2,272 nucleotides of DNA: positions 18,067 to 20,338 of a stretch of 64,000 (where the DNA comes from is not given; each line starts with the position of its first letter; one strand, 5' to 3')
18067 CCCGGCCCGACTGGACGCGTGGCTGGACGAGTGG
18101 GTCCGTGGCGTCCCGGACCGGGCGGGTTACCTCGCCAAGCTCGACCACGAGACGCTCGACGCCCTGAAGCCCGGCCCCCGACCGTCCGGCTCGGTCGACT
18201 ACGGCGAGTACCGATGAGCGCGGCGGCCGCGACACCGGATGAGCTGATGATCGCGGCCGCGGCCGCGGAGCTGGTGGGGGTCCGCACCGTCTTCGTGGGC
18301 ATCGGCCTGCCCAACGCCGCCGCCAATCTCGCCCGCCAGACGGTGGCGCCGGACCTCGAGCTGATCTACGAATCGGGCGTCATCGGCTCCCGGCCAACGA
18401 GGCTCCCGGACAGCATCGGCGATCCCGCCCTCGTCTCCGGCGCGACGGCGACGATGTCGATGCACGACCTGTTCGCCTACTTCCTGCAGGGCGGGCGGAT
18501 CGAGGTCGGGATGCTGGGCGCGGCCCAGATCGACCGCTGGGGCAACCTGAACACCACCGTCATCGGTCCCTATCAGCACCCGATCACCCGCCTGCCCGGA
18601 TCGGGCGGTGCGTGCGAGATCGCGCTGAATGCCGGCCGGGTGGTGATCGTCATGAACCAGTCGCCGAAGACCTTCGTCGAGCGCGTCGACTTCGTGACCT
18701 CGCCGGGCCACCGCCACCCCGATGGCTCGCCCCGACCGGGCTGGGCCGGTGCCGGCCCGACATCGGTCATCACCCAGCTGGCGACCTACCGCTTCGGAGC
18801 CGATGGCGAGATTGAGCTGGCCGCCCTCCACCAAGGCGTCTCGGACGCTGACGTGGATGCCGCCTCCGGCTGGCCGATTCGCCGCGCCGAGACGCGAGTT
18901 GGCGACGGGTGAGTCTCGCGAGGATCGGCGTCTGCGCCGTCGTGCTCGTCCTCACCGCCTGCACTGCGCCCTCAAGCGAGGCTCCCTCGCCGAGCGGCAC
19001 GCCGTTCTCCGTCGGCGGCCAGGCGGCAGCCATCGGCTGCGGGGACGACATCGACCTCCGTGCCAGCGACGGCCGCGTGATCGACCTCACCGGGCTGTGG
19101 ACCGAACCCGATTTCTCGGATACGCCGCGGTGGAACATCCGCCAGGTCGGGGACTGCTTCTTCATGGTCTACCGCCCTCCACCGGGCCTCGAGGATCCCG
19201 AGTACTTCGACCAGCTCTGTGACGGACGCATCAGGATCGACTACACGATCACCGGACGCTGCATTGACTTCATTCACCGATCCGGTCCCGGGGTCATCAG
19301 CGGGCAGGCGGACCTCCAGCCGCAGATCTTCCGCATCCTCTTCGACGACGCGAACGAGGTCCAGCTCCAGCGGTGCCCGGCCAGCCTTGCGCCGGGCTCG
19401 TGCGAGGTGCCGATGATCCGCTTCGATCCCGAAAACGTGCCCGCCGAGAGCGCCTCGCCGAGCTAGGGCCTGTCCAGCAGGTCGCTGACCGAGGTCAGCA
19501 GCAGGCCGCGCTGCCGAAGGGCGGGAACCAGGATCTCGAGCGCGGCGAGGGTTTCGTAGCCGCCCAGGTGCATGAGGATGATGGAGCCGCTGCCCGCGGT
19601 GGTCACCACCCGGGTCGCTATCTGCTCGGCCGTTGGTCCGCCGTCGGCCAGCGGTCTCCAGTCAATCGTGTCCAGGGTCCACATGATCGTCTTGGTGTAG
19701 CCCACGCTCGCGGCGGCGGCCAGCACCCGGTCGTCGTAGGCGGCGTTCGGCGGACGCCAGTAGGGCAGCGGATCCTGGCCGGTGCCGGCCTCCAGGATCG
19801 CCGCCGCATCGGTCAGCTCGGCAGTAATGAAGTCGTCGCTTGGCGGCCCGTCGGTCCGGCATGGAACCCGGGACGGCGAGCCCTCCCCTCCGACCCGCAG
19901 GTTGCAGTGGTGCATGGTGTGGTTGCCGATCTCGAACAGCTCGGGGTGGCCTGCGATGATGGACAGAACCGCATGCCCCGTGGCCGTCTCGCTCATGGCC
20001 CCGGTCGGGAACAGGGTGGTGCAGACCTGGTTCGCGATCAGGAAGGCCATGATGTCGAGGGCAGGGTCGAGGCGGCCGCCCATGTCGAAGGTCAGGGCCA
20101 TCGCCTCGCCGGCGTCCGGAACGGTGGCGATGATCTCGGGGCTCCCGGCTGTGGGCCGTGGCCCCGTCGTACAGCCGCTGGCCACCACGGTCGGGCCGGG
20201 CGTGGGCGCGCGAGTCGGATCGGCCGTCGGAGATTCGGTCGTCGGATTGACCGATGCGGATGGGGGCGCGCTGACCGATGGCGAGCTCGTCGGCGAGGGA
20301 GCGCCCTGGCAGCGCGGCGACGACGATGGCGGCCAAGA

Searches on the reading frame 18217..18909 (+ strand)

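Call 29: search_protein_families(library=pfam, proteins=[window:18217-18909:+], max_evalue=0.001)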
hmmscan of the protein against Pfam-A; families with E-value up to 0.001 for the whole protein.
window:18217-18909:+ (231 aa): 1 family
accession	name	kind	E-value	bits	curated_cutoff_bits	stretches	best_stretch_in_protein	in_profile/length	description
PF01144.29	CoA_trans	-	2.1e-28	99.6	23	1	11-165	3-173/217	Coenzyme A transferase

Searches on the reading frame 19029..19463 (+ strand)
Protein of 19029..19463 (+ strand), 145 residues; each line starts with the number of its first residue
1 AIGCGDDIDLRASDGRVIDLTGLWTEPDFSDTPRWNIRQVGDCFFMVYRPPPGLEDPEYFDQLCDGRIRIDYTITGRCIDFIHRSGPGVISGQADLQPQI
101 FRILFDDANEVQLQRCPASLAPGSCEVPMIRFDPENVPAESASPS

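Call 61: predict_structure(alignment_id=A3)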
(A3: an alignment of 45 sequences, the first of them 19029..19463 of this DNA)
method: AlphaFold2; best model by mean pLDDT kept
length: 145 residues; sequences in the alignment: 45
mean_pLDDT: 89.9   pTM: 0.81
mean pLDDT of the five models: 89.9, 88.5, 88.4, 87.9, 87.9
residues with pLDDT >= 90: 99; 70-90: 37; 50-70: 9; < 50: 0
segments of 3 or more residues with pLDDT < 50: none
pLDDT, mean of each block of 10 residues (from residue 1): 80 96 95 95 94 79 96 97 82 93 97 95 94 81 63
secondary structure, 60 per line:
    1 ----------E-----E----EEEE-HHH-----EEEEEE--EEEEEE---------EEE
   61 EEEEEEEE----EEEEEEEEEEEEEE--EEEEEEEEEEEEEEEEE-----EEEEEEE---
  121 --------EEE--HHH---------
elements in order: E22-25 E35-40 E43-48 E58-68 E73-86 E89-105 E111-117 E129-131

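Call 65: fold_search(model_id=the predicted structure, library=pdb)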
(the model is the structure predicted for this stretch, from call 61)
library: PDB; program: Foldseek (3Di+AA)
matches with E <= 10: 383; with E <= 0.001: 0
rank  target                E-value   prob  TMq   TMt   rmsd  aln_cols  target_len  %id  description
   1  8e0w_A                1.5e-01  0.77  0.37  0.17   7.8       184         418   10  Crystal structure of mouse APCDD1 in P1 space group (released 2023-05-10)
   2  8e0p_D                1.5e-01  0.66  0.34  0.10   9.2       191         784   10  Crystal structure of mouse APCDD1 in fusion with engineered MBP (released 2023-05-03)
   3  8e0p_A                1.8e-01  0.60  0.36  0.10   9.0       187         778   11  Crystal structure of mouse APCDD1 in fusion with engineered MBP (released 2023-05-03)
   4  8e0p_C                1.9e-01  0.57  0.35  0.10   9.0       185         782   11  Crystal structure of mouse APCDD1 in fusion with engineered MBP (released 2023-05-03)
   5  8e0w_B                2.1e-01  0.60  0.34  0.16   8.7       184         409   10  Crystal structure of mouse APCDD1 in P1 space group (released 2023-05-10)
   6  3tga                  2.5e-01  0.72  0.37  0.30   8.7       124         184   11  Crystal structure of L130R mutant of Nitrophorin 4 from Rhodnius prolixus at pH 7.4 (released 2012-05-30)
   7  2c1q                  3.2e-01  0.77  0.41  0.46   8.1       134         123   10  X-ray structure of biotin binding protein from chicken (released 2007-02-20)
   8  4bj8_O                3.8e-01  0.75  0.43  0.49   8.3       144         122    9  Zebavidin (released 2013-11-20)
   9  8e0r_A                3.8e-01  0.54  0.38  0.17  10.0       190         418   11  Crystal structure of mouse APCDD1 in P21 space group (released 2023-05-10)
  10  8e0r_B                3.9e-01  0.44  0.33  0.16   8.4       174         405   11  Crystal structure of mouse APCDD1 in P21 space group (released 2023-05-10)
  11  4i60_A                4.4e-01  0.69  0.39  0.44   7.6       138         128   13  Crystal structure of avidin - biotinylruthenocene complex (released 2013-08-14)
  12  1avd_B                4.6e-01  0.69  0.40  0.45   7.6       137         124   14  THREE-DIMENSIONAL STRUCTURE OF THE TETRAGONAL CRYSTAL FORM OF EGG-WHITE AVIDIN IN ITS FUNCTIONAL COMPLEX WITH BIOTIN A (released 1994-01-31)
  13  7zn1_B                6.0e-01  0.63  0.39  0.48   8.5       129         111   12  Avidin + Biotin-Tempo (released 2023-05-10)
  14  1sxx                  6.3e-01  0.38  0.33  0.28   8.7       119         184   11  1.0 A Crystal Structure of D129A/L130A Mutant of Nitrophorin 4 Complexed with Nitric Oxide (released 2004-06-08)
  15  4jhq_B                6.6e-01  0.60  0.40  0.46   8.5       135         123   15  Crystal structure of avidin - 6-(6-biotinamidohexanamido)hexanoylferrocene complex (released 2013-11-20)
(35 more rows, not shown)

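Call 70: fold_search(model_id=the predicted structure, library=viral)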
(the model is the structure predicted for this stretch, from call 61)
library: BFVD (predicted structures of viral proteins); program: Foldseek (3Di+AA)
matches with E <= 10: 399; with E <= 0.001: 0
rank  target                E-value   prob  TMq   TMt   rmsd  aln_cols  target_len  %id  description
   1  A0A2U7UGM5            1.1e-01  0.69  0.34  0.22   9.6       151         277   15  Uncharacterized protein [Pandoravirus macleodensis]
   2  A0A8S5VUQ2            2.5e-01  0.06  0.12  0.04  21.5       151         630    9  (no name in the UniProt tables at hand)
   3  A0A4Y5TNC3            4.0e-01  0.84  0.34  0.36   5.7        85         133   13  (no name in the UniProt tables at hand)
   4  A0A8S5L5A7            4.7e-01  0.47  0.32  0.29  13.6       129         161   10  Coat protein [ssRNA phage SRR7976299_4]
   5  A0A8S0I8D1            4.7e-01  0.28  0.27  0.07  10.6        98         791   12  (no name in the UniProt tables at hand)
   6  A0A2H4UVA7            5.2e-01  0.12  0.19  0.14  10.2       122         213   12  Zinc finger domain-containing protein [Bodo saltans virus]
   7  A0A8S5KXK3            5.8e-01  0.66  0.37  0.15   6.3       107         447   10  Maturation protein (Fragment) [ssRNA phage AVE018]
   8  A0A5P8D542            6.4e-01  0.16  0.22  0.18   8.1       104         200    7  (no name in the UniProt tables at hand)
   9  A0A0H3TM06            6.4e-01  0.15  0.23  0.12  17.5       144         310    8  (no name in the UniProt tables at hand)
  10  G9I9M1                7.1e-01  0.13  0.21  0.12  11.9       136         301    9  (no name in the UniProt tables at hand)
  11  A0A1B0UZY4            7.5e-01  0.16  0.20  0.15  14.5       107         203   13  (no name in the UniProt tables at hand)
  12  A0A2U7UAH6            8.3e-01  0.30  0.33  0.23   7.4       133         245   10  Uncharacterized protein [Pandoravirus quercus]
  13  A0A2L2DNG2            8.8e-01  0.20  0.30  0.22  19.6       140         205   11  Uncharacterized protein [Acanthamoeba polyphaga mimivirus]
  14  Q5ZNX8                8.8e-01  0.10  0.21  0.08  14.3       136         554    9  Uncharacterized protein [Bracoviriform congregatae]
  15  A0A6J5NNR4            9.2e-01  0.12  0.23  0.23  12.7       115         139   10  Uncharacterized protein [uncultured Caudovirales phage]
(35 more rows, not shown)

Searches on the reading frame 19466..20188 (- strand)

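Call 29: search_protein_families(library=pfam, proteins=[window:19466-20188:-], max_evalue=0.001)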
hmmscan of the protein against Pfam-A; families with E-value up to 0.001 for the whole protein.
window:19466-20188:- (241 aa): 1 family
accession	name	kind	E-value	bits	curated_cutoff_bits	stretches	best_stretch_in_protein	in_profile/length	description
PF01522.26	Polysacc_deac_1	-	4.8e-13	49.6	23.1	1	27-165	6-122/124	Polysaccharide deacetylase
